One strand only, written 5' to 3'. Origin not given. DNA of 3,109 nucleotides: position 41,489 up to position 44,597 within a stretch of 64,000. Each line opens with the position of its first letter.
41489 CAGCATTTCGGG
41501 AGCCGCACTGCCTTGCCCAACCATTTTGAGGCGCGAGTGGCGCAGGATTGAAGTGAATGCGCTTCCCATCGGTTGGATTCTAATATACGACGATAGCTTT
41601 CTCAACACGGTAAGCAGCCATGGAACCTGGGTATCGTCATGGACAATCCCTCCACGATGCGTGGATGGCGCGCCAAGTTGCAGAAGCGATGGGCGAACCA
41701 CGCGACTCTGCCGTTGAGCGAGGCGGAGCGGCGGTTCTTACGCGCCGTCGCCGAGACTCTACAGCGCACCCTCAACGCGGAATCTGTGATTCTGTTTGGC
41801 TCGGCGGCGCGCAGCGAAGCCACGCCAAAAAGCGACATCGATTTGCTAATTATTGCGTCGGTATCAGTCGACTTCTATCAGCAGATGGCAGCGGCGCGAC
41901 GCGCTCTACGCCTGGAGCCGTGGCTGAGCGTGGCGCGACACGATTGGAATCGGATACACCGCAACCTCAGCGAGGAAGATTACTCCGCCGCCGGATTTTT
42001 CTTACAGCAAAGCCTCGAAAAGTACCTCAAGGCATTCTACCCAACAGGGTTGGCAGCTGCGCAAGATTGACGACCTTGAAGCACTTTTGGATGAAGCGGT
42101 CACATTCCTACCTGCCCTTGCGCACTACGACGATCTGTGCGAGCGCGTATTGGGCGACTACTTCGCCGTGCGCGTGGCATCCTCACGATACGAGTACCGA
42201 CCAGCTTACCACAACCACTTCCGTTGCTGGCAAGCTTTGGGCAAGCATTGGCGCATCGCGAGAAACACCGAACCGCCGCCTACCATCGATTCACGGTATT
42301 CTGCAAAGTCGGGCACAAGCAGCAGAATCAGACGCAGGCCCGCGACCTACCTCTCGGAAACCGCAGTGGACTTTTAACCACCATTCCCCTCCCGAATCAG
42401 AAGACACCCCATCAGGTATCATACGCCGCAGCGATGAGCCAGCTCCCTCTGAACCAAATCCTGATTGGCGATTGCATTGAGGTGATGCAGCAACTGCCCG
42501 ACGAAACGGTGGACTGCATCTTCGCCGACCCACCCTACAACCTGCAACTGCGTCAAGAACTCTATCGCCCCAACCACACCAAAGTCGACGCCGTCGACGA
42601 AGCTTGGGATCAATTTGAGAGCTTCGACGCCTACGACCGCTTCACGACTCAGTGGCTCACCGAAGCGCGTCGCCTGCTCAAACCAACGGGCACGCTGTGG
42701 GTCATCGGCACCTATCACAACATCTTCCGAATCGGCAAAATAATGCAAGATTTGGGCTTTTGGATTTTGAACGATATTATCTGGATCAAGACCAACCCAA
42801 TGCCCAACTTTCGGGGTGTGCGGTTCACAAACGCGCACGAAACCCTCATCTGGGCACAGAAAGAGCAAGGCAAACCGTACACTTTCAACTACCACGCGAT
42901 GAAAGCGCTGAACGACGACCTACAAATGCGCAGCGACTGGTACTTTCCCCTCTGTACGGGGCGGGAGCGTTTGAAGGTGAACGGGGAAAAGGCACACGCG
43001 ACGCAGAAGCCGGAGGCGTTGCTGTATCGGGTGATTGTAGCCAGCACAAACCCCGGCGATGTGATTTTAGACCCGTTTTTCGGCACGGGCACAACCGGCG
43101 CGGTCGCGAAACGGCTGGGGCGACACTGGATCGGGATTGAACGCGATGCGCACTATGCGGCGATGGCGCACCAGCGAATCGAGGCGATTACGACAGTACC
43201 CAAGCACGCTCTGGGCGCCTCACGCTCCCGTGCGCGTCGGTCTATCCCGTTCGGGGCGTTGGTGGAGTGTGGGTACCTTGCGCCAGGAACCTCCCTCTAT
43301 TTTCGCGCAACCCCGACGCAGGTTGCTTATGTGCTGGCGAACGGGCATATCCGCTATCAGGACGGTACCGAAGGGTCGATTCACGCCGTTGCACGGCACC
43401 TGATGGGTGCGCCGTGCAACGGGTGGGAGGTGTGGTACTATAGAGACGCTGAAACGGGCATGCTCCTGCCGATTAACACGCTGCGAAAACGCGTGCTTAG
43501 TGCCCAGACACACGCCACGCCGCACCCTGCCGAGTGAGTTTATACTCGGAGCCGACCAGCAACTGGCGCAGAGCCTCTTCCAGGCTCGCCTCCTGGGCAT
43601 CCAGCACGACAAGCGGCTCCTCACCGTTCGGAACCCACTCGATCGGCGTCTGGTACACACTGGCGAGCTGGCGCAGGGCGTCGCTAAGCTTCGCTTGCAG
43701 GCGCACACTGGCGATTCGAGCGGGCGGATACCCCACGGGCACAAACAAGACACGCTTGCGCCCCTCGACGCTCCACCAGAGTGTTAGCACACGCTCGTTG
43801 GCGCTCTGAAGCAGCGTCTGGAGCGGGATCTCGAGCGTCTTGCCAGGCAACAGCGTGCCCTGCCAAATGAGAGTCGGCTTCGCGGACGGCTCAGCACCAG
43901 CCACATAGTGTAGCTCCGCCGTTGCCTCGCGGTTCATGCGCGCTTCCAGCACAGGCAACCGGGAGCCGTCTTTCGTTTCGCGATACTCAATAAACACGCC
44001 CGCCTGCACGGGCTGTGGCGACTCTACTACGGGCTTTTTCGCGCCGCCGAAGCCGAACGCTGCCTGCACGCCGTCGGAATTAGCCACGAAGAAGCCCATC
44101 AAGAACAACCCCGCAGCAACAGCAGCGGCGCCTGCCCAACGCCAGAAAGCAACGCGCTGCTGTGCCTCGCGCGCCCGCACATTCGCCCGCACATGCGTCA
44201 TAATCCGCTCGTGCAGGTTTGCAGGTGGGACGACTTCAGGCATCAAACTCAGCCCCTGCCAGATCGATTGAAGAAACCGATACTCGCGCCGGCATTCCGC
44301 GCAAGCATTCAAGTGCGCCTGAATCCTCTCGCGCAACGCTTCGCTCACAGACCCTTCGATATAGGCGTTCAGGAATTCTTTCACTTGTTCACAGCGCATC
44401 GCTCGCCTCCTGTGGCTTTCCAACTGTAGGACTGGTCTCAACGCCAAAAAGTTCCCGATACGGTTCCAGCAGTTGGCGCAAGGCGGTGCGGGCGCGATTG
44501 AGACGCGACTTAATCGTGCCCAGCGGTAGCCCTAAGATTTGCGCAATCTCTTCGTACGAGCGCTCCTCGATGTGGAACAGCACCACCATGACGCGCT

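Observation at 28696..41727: Near-perfect 6,516-bp tandem duplication with breakpoints inside glnB and an MNT-HEPN gene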

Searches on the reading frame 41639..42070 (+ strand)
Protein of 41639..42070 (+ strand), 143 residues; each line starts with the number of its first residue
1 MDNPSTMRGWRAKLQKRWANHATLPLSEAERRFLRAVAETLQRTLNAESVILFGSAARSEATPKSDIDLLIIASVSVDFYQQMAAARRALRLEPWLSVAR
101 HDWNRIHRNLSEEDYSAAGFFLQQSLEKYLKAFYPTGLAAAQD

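Call 4: search_protein_families(library=pfam, proteins=[window:41639-42070:+])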
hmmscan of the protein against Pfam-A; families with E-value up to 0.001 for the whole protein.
window:41639-42070:+ (143 aa): 5 families
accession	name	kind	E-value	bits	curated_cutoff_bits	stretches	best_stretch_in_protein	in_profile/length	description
PF18765.7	Polbeta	-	4.8e-09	36.7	26.9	1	37-92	3-58/93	Polymerase beta, Nucleotidyltransferase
PF01909.29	NTP_transf_2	-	6e-09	36.6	21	1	36-79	3-46/93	Nucleotidyltransferase domain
PF05168.19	HEPN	-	4e-07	30.6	22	1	93-134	2-43/117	HEPN domain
PF03445.19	DUF294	-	5.6e-05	23.5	21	1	30-80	32-78/138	Putative nucleotidyltransferase DUF294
PF22600.2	MTPAP-like_central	-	0.00011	22.7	27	1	29-91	21-82/139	Poly(A) RNA polymerase, mitochondrial-like, central palm domain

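Call 52: search_protein_families(library=ncbifam, proteins=[window:41639-42070:+], max_evalue=0.01)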
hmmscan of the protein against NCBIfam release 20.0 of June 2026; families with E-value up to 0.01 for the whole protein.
window:41639-42070:+ (143 aa): 9 families
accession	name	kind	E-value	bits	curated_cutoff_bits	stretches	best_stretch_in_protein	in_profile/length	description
NF047752.1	MntA_antitoxin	equivalog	2.5e-07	30.5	60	1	42-84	2-43/106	type VII toxin-antitoxin system MntA family adenylyltransferase antitoxin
NF051895.1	anti_phage_HalB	equivalog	6.7e-06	25.8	190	1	50-74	2-26/211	anti-phage Hailong system nucleotidyltransferase HalB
NF010309.0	PRK13746.1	subfamily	9.5e-05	21.8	193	1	35-82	14-63/263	aminoglycoside adenylyltransferase family protein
NF012157.0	ANT_3pp_I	equivalog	0.00046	19.6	375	1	36-79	13-54/256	AadA family aminoglycoside 3''-O-nucleotidyltransferase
NF045972.1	ANT_3pp_I_Serra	equivalog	0.0012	18.6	500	1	24-85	2-65/261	ANT(3'')-I family aminoglycoside adenylyltransferase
NF045909.1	ANT_9_Ic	equivalog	0.0013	18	505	1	20-75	4-55/259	aminoglycoside nucleotidyltransferase ANT(9)-Ic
NF012212.1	ANT_9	subfamily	0.002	17.4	340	1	34-76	10-50/249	aminoglycoside nucleotidyltransferase ANT(9)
NF033127.1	ANT_3pp_AadA3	exception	0.0086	15.6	595.5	1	34-80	12-56/258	ANT(3'')-Ia family aminoglycoside nucleotidyltransferase AadA3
NF041278.1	CmcJ_NvfI_EfuI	subfamily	0.009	15.6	80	0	26-91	71-135/263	CmcJ/NvfI family oxidoreductase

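Call 64: find_encoding_contigs(protein=window:41699-42070:+, flank=10000, max_places=6)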
Protein window:41699-42070:+ (123 aa): no gene with exactly this product is on record in the collection.

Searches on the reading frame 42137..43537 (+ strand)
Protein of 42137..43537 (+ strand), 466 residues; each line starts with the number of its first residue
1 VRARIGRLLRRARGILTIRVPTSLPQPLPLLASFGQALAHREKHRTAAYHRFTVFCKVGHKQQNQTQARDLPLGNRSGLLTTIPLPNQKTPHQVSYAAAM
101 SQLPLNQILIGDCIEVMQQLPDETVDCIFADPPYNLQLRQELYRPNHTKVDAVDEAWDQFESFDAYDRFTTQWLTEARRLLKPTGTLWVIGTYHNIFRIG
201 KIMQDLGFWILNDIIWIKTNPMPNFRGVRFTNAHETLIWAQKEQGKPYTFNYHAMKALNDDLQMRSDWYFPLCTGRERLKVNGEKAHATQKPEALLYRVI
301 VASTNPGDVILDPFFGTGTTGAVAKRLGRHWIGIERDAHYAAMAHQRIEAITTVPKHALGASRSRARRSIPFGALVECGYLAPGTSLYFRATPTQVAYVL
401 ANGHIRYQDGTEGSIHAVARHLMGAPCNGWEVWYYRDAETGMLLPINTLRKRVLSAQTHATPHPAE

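Call 4: search_protein_families(library=pfam, proteins=[window:42137-43537:+])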
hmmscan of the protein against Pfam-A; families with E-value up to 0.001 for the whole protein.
window:42137-43537:+ (466 aa): 2 families
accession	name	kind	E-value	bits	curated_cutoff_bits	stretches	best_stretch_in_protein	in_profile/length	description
PF01555.25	N6_N4_Mtase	-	6.2e-66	222.9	26.7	1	125-344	1-219/221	DNA methylase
PF18755.6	RAMA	-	1.1e-13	51.5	35.2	1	356-457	5-105/107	Restriction Enzyme Adenine Methylase Associated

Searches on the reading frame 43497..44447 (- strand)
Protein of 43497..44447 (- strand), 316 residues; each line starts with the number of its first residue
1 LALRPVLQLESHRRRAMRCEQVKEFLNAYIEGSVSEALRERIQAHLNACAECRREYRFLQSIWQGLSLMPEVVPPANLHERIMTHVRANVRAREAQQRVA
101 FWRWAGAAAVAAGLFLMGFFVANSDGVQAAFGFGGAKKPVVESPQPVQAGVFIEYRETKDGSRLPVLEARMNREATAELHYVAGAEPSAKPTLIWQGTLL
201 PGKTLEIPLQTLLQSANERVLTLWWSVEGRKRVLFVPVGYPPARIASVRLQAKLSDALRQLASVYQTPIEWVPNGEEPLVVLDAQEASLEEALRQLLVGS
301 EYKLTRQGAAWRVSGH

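Call 19: search_protein_families(library=pfam, proteins=[window:43497-44447:-], max_evalue=0.01)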
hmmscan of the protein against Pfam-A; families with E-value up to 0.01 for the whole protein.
window:43497-44447:- (316 aa): 2 families
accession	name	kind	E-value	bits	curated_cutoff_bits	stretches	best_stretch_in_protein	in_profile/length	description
PF13490.11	zf-HC2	-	6.5e-10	39.4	22.2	1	19-53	1-35/35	Putative zinc-finger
PF07660.19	STN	-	0.0033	17.6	28.4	0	280-313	16-49/52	Secretin and TonB N terminus short domain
